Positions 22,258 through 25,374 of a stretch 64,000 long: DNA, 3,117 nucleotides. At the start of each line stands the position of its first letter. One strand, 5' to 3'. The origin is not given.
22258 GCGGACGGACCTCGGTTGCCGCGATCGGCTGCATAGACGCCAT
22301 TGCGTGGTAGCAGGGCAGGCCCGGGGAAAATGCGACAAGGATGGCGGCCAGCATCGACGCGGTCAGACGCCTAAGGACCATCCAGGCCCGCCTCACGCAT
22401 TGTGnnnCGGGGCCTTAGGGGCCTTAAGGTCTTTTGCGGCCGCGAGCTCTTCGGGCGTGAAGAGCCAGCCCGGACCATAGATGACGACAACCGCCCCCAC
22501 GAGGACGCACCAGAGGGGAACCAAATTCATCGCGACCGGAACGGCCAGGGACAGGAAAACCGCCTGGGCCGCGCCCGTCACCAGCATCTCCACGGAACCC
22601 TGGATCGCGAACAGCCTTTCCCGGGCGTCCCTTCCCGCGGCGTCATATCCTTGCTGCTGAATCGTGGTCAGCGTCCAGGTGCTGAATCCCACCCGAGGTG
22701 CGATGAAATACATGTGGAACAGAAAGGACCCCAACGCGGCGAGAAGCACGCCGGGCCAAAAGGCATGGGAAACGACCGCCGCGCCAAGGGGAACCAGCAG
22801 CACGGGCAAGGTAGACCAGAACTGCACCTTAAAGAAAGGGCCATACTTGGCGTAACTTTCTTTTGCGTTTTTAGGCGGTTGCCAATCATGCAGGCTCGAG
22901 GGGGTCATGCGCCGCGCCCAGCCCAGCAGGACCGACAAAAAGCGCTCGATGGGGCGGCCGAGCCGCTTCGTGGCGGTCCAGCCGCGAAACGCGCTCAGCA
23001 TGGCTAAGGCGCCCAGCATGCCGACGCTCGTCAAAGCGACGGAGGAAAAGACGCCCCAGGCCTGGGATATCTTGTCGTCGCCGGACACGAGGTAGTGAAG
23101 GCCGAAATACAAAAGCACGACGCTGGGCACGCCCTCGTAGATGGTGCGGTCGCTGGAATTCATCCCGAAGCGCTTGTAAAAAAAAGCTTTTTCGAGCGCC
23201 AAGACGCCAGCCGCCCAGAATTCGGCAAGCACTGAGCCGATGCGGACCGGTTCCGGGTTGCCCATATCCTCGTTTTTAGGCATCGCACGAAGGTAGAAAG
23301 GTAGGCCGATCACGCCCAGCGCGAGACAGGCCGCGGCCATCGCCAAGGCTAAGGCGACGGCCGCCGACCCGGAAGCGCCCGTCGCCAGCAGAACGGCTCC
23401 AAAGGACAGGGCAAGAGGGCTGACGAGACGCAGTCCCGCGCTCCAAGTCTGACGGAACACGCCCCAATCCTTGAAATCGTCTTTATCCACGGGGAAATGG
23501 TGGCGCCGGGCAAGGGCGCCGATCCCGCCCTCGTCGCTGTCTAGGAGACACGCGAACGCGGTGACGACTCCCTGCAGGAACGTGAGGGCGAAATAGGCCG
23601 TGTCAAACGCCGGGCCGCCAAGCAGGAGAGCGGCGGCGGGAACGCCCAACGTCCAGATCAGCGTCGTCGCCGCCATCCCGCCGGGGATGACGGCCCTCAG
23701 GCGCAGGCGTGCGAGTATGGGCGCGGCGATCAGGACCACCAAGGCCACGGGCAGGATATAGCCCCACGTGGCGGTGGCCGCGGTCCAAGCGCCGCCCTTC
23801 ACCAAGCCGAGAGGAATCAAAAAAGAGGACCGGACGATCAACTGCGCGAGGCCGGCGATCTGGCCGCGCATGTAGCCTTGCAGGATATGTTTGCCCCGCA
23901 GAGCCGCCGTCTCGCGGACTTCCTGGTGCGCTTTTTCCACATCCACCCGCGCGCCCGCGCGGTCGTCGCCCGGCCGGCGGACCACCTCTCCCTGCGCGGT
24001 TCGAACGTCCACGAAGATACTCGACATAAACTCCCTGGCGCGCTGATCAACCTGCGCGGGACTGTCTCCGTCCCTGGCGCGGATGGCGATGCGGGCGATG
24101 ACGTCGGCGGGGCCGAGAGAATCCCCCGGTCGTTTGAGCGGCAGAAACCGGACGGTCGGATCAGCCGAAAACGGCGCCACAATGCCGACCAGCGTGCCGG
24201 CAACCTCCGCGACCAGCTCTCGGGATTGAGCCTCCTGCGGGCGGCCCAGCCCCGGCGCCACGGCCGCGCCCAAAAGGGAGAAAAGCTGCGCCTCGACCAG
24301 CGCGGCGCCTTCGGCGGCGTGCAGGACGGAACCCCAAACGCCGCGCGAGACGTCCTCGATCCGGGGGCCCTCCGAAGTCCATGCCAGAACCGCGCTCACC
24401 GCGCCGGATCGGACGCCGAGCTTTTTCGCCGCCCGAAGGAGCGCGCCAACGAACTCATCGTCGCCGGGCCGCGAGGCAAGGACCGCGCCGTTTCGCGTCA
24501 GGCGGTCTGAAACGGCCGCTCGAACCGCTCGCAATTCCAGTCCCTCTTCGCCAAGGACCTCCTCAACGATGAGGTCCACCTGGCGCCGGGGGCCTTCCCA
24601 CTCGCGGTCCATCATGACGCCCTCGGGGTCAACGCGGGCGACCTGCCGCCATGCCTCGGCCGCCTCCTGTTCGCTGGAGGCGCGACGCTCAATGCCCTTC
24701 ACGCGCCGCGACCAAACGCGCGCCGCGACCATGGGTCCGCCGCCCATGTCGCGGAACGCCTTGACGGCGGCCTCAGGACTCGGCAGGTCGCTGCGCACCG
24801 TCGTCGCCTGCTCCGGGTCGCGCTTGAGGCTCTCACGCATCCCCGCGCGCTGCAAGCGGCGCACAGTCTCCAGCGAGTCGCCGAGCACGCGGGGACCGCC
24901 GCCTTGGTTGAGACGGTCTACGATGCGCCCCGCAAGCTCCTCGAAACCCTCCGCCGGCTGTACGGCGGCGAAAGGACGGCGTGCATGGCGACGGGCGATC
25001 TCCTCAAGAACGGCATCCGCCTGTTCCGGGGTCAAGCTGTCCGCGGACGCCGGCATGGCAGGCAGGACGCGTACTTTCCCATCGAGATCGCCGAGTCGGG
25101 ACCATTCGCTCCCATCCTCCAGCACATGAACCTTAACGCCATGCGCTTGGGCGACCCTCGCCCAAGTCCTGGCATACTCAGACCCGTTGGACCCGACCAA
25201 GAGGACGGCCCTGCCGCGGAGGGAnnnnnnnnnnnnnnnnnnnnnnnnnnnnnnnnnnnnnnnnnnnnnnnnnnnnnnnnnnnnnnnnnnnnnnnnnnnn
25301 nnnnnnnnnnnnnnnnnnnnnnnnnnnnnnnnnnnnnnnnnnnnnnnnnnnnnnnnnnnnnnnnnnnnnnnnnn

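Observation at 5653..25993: Seven-gene co-directional cluster built around five giant, export-signal-bearing ATP-grasp-family proteins: a candidate undescribed peptide or polyamino-acid ligation and export system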

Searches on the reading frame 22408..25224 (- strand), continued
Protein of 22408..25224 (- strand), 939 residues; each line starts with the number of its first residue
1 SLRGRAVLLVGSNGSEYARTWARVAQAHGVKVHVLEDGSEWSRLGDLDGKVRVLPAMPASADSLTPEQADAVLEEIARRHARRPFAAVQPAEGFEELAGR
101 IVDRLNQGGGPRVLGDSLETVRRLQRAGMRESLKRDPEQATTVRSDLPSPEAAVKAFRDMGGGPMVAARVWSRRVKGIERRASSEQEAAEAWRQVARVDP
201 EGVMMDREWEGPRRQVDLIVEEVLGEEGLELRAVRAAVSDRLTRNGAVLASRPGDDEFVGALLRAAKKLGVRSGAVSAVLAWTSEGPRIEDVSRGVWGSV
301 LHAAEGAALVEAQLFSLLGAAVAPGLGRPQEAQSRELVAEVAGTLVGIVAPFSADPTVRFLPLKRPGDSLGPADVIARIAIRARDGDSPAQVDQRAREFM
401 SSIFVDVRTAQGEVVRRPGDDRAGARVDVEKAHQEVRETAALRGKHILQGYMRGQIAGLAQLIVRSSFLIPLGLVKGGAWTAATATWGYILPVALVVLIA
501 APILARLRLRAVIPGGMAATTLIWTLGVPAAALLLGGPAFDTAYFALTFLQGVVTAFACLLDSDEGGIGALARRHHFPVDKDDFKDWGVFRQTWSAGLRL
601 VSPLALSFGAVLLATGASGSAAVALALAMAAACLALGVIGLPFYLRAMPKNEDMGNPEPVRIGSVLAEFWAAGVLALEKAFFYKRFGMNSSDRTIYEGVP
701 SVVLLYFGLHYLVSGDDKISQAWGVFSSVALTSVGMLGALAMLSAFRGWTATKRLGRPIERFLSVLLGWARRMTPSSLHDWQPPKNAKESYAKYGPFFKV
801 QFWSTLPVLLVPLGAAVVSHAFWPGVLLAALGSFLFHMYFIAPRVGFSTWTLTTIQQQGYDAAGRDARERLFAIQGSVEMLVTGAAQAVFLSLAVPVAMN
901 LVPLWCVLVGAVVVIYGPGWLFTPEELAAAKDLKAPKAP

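Call 50: fold_search(model_id=the predicted structure, library=pdb)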
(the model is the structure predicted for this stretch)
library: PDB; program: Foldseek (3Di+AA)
matches with E <= 10: 1560; with E <= 0.001: 358
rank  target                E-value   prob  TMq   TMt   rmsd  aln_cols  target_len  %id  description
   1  4wd3_A                1.2e-11  1.00  0.33  0.73   5.1       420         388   12  Crystal structure of an L-amino acid ligase RizA (released 2015-09-09)
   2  3vot_A                1.3e-11  1.00  0.35  0.74   4.3       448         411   14  Crystal structure of L-amino acid ligase from Bacillus licheniformis (released 2012-11-07)
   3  3vot_B                4.3e-11  1.00  0.34  0.76   4.3       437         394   14  Crystal structure of L-amino acid ligase from Bacillus licheniformis (released 2012-11-07)
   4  2v58_B                4.8e-11  1.00  0.31  0.58   6.1       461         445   13  CRYSTAL STRUCTURE OF BIOTIN CARBOXYLASE FROM E.COLI IN COMPLEX WITH POTENT INHIBITOR 1 (released 2009-01-13)
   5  3jzf_B                9.1e-11  1.00  0.32  0.59   6.1       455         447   14  Crystal structure of biotin carboxylase from E. Coli in complex with benzimidazoles series (released 2009-11-03)
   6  2dwc_B                1.1e-10  1.00  0.34  0.71   4.9       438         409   14  Crystal structure of Probable phosphoribosylglycinamide formyl transferase from Pyrococcus horikoshii OT3 complexed wi (released 2007-02-10)
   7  2v58_A                1.1e-10  1.00  0.32  0.60   6.1       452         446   14  CRYSTAL STRUCTURE OF BIOTIN CARBOXYLASE FROM E.COLI IN COMPLEX WITH POTENT INHIBITOR 1 (released 2009-01-13)
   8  9zoi_D                1.1e-10  1.00  0.33  0.73   4.4       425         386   16  Crystal structure of Phosphoribosylaminoimidazole carboxylase from Burkholderia xenovorans (ATP complex) (released 2025-12-24)
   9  4dim                  1.1e-10  1.00  0.31  0.67   5.6       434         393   12  Crystal structure of phosphoribosylglycinamide synthetase from Anaerococcus prevotii (released 2012-02-29)
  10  2czg_B                1.2e-10  1.00  0.32  0.66   5.8       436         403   14  Crystal structure of Probable phosphoribosylglycinamide formyl transferase (PH0318) from Pyrococcus horikoshii OT3 (released 2006-01-13)
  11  2gps_A                1.3e-10  1.00  0.29  0.52   8.8       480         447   14  Crystal Structure of the Biotin Carboxylase Subunit, E23R mutant, of Acetyl-CoA Carboxylase from Escherichia coli. (released 2006-07-04)
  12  1dv1_A                1.5e-10  1.00  0.28  0.52   8.5       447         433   14  STRUCTURE OF BIOTIN CARBOXYLASE (APO) (released 2000-06-09)
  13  9eb8_A                1.5e-10  1.00  0.32  0.59   5.7       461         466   14  Crystal Structure of Biotin Carboxylase from Ankistrodesmus in Complex with ADP (released 2025-11-19)
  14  6oi8                  1.6e-10  1.00  0.31  0.60   6.1       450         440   15  Crystal Structure of Haemophilus Influenzae Biotin Carboxylase Complexed with 7-((1R,5S,6s)-6-amino-3-azabicyclo[3.1.0]h (released 2019-07-31)
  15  2dzd_A                1.6e-10  1.00  0.30  0.54   7.4       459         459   14  Crystal structure of the biotin carboxylase domain of pyruvate carboxylase (released 2007-09-25)
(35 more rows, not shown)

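Call 59: find_encoding_contigs(protein=P0006, flank=8000, max_places=3)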
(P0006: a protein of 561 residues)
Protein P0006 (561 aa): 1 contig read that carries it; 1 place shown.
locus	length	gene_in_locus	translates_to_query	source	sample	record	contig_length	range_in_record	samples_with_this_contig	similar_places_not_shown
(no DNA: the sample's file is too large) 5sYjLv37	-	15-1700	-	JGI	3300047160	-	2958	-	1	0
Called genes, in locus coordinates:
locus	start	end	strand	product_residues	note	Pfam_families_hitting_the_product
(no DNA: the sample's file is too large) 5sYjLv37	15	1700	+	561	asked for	-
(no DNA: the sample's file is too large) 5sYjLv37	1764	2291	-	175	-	PF00578:AhpC-TSA, PF08534:Redoxin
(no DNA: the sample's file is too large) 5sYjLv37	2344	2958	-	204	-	?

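Call 60: find_encoding_contigs(protein=P0009, flank=8000, max_places=3)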
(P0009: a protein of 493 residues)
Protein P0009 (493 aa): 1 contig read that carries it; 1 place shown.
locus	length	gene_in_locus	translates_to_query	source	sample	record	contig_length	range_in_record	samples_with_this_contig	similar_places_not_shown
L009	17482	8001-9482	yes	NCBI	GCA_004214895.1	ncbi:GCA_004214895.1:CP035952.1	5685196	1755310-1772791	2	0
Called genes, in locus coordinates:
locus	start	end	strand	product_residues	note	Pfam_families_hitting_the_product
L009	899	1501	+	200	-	-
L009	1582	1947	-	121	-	PF01381:HTH_3 (weak)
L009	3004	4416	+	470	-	PF03951:Gln-synt_N, PF00120:Gln-synt_C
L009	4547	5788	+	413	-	PF12588:PSDC, PF02666:PS_Dcarbxylase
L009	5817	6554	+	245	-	PF23169:HalD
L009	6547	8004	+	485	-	PF02655:ATP-grasp_3 (weak), PF13535:ATP-grasp_4, PF15632:ATPgrasp_Ter (weak), PF18603:LAL_C2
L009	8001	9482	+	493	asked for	-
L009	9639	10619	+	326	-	PF00291:PALP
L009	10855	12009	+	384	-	PF04055:Radical_SAM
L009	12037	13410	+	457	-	PF02786:CPSase_L_D2 (faint), PF07478:Dala_Dala_lig_C (faint), PF13535:ATP-grasp_4, PF02655:ATP-grasp_3 (weak)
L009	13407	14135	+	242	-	PF10014:2OG-Fe_Oxy_2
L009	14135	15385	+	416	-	PF07690:MFS_1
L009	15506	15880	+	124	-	-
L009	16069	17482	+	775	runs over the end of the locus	-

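Call 76: search_protein_families(library=pfam, proteins=[L002:2-1288:+], max_evalue=0.01)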
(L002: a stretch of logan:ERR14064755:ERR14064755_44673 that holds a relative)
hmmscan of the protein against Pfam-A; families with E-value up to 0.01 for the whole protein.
L002:2-1288:+ (428 aa): 1 family
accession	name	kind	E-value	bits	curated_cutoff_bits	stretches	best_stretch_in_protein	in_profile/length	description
PF18603.7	LAL_C2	-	0.0041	17.8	29.4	0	327-403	5-77/78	L-amino acid ligase C-terminal domain 2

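Call 86: list_cluster_members(proteins=[P0009, P0011, P0013, P0015, P0017, P0005, P0008, P0010, P0018, P0007])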
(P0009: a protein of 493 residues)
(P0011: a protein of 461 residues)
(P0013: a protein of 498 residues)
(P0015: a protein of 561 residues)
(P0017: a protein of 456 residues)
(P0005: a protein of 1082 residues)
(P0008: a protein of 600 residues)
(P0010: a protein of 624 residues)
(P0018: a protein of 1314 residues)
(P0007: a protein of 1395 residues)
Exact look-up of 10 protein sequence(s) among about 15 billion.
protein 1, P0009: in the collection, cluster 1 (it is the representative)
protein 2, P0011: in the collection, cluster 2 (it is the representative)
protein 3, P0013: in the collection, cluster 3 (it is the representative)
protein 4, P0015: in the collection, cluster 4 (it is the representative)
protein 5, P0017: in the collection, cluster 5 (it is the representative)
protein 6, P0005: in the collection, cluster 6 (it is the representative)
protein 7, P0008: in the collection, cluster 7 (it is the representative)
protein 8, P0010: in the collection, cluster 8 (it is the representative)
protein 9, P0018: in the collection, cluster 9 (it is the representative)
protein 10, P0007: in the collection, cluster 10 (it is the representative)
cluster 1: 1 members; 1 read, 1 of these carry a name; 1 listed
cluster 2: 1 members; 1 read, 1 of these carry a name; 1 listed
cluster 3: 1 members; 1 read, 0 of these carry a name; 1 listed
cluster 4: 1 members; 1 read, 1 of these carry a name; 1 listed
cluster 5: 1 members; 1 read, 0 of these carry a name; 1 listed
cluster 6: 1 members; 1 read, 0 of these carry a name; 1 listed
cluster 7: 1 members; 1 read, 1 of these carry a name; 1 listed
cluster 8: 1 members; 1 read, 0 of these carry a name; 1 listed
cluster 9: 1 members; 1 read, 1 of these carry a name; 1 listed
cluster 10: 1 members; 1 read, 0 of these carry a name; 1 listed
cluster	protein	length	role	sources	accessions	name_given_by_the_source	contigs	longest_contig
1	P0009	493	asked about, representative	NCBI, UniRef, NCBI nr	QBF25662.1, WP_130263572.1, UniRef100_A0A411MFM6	hypothetical protein EXN22_08135 [Pseudomonas tructae] | MFS transporter n=1 Tax=Pseudomonas tructae TaxID=2518644 RepID=A0A411MFM6_9PSED | hypothetical protein [Pseudomonas tructae]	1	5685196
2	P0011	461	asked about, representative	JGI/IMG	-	hypothetical protein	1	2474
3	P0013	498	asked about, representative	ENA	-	-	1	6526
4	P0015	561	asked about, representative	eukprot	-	Lankesteria_metandrocarpae@DN4538_c0_g1_i1.p1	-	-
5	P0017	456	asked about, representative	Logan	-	-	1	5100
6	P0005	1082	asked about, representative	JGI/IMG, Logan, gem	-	-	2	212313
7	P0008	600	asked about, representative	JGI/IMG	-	biotin carboxylase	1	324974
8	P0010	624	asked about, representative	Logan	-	-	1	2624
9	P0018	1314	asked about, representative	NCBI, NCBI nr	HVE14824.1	MAG TPA: hypothetical protein VNI01_15620, partial [Elusimicrobiota bacterium] | hypothetical protein [Elusimicrobiota bacterium]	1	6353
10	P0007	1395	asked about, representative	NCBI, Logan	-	-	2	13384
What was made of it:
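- They sit in a cluster with radical-SAM, 2OG-oxygenase, PLP and further ATP-grasp genes (calls 60, 86).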

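Call 87: find_encoding_contigs(protein=P0007, flank=10000, max_places=2)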
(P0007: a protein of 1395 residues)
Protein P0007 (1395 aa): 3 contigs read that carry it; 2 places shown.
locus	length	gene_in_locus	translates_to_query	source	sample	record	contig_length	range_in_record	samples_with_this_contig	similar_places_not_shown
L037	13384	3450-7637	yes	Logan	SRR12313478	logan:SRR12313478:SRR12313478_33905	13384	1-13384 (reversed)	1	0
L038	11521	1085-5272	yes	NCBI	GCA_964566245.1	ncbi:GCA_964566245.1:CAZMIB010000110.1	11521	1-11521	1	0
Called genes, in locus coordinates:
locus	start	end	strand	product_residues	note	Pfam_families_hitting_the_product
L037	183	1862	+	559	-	PF13428:TPR_14 (faint), PF13431:TPR_17 (faint), PF13432:TPR_16 (weak), PF00515:TPR_1 (faint), PF13424:TPR_12 (weak), PF14559:TPR_19, PF13371:TPR_9, PF13432:TPR_16, +6 more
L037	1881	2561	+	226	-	PF00072:Response_reg (weak), PF01627:Hpt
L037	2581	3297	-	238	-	-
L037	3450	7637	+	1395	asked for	-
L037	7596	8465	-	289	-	PF02219:MTHFR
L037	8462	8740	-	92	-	PF04343:DUF488, PF22751:DUF488-N3a, PF22752:DUF488-N3i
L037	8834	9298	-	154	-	PF13664:DUF4149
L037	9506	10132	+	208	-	-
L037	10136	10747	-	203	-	PF07813:LTXXQ (faint)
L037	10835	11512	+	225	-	-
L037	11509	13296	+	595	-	PF00496:SBP_bac_5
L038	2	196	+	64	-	?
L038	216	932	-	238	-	-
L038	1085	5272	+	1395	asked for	-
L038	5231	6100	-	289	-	PF02219:MTHFR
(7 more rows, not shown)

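Call 88: find_encoding_contigs(protein=P0018, flank=10000, max_places=2)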
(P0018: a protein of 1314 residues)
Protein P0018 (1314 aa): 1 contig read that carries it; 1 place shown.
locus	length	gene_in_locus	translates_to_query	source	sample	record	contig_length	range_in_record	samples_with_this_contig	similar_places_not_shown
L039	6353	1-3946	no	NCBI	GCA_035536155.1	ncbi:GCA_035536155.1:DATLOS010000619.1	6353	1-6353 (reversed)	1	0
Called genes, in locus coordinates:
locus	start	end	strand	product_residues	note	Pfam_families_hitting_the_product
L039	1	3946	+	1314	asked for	PF13535:ATP-grasp_4 (faint)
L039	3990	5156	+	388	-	PF00072:Response_reg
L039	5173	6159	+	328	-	PF00389:2-Hacid_dh, PF02826:2-Hacid_dh_C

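Call 103: find_encoding_contigs(protein=P0014, flank=10000, max_places=2)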
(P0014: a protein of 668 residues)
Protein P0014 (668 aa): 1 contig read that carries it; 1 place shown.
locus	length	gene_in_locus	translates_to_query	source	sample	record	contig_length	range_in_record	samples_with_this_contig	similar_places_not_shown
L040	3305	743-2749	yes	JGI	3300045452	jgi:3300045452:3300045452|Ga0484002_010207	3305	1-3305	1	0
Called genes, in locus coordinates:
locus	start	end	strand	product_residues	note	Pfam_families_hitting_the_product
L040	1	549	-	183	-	?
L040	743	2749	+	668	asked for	PF18130:ATPgrasp_N (faint), PF13535:ATP-grasp_4 (weak)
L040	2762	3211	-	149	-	PF02130:YbeY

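Call 104: find_encoding_contigs(protein=P0019, flank=10000, max_places=2)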
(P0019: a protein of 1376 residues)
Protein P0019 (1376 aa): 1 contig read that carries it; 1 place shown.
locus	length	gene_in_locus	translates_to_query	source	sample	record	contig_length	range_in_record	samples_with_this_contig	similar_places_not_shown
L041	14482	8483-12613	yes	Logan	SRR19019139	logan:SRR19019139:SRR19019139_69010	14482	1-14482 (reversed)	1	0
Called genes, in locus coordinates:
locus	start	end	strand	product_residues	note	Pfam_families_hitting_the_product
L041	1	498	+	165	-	?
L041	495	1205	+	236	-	PF01925:TauE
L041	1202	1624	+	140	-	PF00293:NUDIX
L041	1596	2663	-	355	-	-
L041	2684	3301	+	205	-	PF04116:FA_hydroxylase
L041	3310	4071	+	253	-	PF00753:Lactamase_B, PF23023:Anti-Pycsar_Apyc1, PF12706:Lactamase_B_2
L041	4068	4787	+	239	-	PF02146:SIR2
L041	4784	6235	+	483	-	-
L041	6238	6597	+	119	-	PF00072:Response_reg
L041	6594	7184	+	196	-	-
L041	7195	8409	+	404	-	PF05684:DUF819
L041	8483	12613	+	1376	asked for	-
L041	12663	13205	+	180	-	PF00581:Rhodanese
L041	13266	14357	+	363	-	PF00933:Glyco_hydro_3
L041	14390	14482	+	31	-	?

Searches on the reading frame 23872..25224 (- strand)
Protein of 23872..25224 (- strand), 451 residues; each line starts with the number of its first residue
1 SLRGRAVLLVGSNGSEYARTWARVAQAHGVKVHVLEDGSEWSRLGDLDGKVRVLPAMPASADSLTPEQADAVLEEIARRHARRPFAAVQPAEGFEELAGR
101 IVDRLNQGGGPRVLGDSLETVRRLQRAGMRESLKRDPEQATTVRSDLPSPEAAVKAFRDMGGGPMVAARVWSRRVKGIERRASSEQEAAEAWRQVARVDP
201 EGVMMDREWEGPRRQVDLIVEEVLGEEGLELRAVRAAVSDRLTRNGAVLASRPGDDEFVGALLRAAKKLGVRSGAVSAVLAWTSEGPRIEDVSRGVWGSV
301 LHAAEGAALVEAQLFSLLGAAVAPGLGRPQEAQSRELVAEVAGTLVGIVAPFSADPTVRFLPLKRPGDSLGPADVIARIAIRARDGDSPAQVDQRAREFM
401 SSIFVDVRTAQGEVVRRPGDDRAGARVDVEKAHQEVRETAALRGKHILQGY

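Call 21: search_protein_families(library=pfam, proteins=[window:23872-25224:-], max_evalue=1)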
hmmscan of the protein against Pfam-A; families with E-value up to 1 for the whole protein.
seq(451 aa): 1 family
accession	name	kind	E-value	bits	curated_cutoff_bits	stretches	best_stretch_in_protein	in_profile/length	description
PF19818.4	DUF6301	-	0.045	14.3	27.2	1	192-250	25-77/137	Family of unknown function (DUF6301)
